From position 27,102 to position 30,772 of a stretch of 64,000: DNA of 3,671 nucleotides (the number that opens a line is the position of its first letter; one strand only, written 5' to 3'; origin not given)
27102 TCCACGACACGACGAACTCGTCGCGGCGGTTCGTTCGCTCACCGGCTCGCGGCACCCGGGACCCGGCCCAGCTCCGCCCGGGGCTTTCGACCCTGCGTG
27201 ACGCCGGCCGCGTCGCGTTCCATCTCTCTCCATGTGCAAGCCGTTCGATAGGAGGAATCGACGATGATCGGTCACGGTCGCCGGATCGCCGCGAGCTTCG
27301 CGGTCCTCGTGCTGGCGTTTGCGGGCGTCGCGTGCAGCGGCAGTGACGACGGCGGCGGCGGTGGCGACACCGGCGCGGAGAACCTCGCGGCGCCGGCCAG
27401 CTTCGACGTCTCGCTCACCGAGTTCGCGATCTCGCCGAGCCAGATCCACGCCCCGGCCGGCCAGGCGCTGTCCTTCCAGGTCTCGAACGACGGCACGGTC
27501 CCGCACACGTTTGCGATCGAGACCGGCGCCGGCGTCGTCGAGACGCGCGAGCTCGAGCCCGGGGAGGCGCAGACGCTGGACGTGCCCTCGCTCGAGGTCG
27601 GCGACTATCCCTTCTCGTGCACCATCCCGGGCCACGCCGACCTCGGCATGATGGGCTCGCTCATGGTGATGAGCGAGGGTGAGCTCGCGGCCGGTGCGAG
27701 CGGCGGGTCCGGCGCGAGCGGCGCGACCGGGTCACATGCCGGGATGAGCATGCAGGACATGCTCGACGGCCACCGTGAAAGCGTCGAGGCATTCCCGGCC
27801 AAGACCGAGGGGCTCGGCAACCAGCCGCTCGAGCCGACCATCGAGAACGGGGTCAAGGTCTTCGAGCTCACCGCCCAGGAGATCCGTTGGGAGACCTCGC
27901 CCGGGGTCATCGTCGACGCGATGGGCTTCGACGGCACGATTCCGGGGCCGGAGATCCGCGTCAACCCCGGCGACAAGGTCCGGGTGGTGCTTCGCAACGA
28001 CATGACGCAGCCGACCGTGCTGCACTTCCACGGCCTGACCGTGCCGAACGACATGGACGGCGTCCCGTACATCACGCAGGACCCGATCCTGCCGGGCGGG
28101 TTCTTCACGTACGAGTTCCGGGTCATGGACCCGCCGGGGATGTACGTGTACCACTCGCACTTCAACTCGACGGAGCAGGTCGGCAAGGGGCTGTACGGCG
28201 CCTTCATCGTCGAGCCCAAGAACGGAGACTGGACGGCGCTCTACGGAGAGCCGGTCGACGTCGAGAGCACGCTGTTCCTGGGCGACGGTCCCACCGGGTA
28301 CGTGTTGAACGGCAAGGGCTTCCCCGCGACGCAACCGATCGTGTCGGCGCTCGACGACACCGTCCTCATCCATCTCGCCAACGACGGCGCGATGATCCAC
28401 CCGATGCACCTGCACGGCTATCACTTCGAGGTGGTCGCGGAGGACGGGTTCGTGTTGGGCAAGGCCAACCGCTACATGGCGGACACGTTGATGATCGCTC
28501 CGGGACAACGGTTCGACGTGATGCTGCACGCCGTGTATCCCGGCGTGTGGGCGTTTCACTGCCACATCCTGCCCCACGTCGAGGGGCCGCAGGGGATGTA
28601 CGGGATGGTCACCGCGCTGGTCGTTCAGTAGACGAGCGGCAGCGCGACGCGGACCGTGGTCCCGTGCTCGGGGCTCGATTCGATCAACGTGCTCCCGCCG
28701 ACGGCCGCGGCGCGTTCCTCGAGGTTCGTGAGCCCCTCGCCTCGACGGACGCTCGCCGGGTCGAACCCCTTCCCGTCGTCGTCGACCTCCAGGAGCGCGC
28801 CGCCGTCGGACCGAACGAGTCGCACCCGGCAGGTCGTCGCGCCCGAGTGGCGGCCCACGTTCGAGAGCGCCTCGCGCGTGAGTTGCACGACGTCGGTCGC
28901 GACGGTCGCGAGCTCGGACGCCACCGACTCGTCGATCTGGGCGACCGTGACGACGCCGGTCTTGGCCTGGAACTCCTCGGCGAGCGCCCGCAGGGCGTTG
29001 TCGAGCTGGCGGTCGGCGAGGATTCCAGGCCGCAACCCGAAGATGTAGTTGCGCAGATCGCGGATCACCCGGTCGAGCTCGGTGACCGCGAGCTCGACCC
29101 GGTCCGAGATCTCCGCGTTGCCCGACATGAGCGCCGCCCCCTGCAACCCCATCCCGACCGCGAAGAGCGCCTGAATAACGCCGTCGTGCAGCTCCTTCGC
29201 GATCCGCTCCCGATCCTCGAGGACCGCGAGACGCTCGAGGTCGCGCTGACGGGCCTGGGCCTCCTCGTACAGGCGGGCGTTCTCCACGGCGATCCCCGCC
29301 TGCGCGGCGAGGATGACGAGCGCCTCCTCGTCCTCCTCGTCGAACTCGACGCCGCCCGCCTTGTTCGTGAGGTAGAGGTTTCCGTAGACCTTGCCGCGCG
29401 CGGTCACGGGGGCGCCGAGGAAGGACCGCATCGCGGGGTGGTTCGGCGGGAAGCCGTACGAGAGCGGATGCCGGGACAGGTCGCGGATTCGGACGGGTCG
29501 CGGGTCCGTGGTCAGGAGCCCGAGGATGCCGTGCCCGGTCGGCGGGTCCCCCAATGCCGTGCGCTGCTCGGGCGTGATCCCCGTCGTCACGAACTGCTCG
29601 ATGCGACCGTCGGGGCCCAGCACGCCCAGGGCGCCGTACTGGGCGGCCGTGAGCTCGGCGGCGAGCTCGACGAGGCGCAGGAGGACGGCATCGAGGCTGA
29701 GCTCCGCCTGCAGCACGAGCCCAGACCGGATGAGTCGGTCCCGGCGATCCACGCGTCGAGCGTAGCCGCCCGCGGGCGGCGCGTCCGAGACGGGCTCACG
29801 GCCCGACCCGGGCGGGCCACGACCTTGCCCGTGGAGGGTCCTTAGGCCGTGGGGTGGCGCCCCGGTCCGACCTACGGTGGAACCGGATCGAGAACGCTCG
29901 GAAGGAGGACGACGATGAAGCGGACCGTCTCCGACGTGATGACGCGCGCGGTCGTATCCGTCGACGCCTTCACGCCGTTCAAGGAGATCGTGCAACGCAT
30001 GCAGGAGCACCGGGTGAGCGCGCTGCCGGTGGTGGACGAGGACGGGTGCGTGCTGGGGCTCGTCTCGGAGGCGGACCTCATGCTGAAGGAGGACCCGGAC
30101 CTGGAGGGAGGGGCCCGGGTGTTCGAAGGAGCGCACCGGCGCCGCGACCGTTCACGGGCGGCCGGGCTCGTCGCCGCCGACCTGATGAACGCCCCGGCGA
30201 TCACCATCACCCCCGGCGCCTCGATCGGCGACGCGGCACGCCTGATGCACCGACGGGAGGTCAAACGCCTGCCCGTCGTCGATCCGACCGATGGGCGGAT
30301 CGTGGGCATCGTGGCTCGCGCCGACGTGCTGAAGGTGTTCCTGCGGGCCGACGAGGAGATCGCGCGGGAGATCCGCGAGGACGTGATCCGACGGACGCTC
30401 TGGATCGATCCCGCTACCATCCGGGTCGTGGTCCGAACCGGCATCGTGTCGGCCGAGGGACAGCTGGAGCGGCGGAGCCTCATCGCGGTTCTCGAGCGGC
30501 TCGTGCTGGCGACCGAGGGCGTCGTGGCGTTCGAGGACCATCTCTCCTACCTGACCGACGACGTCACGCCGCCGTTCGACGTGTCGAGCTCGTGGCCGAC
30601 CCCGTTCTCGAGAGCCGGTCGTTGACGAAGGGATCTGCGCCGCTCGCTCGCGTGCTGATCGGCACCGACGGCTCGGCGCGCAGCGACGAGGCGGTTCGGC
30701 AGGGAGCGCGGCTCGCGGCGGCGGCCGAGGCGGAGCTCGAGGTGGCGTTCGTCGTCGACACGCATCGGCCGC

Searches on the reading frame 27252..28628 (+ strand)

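Call 54: search_protein_families(library=pfam, proteins=[window:27252-28628:+], max_evalue=0.0001)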
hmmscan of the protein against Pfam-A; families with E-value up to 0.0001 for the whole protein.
window:27252-28628:+ (459 aa): 6 families
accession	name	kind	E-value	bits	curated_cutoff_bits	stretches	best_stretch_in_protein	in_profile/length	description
PF07731.20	Cu-oxidase_2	-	2.5e-37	128.1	20.4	2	353-453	24-131/137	Multicopper oxidase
PF07732.21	Cu-oxidase_3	-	6.3e-36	123.5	21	1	210-324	4-118/119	Multicopper oxidase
PF13473.12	Cupredoxin_1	-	1e-15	58.1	27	1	46-127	18-96/104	Cupredoxin-like domain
PF00127.26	Copper-bind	-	2.5e-09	37.9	21.2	0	58-139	12-98/99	Copper binding proteins, plastocyanin/azurin family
PF00394.28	Cu-oxidase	-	2.8e-07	31.2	21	1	347-446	36-141/157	Multicopper oxidase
PF06525.17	SoxE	-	8.1e-05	22.6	21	0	77-140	78-139/149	Sulfocyanin (SoxE) domain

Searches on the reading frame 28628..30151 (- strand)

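Call 54: search_protein_families(library=pfam, proteins=[window:28628-30151:-], max_evalue=0.0001)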
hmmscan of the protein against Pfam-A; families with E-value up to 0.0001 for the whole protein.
window:28628-30151:- (508 aa): 5 families
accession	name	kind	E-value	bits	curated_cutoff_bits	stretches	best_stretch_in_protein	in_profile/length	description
PF13185.12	GAF_2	-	2.4e-19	70.3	28.6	1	151-290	2-136/136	GAF domain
PF01590.32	GAF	-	5.5e-17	63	22.4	1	153-289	2-133/133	GAF domain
PF07730.19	HisKA_3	-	9.5e-12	45.7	24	1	314-376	2-66/68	Histidine kinase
PF02518.31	HATPase_c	-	1.2e-10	42.2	26.4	1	418-506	3-109/111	Histidine kinase-, DNA gyrase B-, and HSP90-like ATPase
PF13492.12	GAF_3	-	6e-05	23.9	27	0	241-291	80-129/129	GAF domain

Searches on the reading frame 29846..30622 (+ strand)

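Call 54: search_protein_families(library=pfam, proteins=[window:29846-30622:+], max_evalue=0.0001)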
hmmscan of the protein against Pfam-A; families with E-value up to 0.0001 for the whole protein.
window:29846-30622:+ (259 aa): 2 families
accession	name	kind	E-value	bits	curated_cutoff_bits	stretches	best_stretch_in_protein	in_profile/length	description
PF00571.33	CBS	-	7.5e-32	109.9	24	2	28-79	1-52/57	CBS domain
PF04972.22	BON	-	9.8e-05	23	27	0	169-234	2-66/69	BON domain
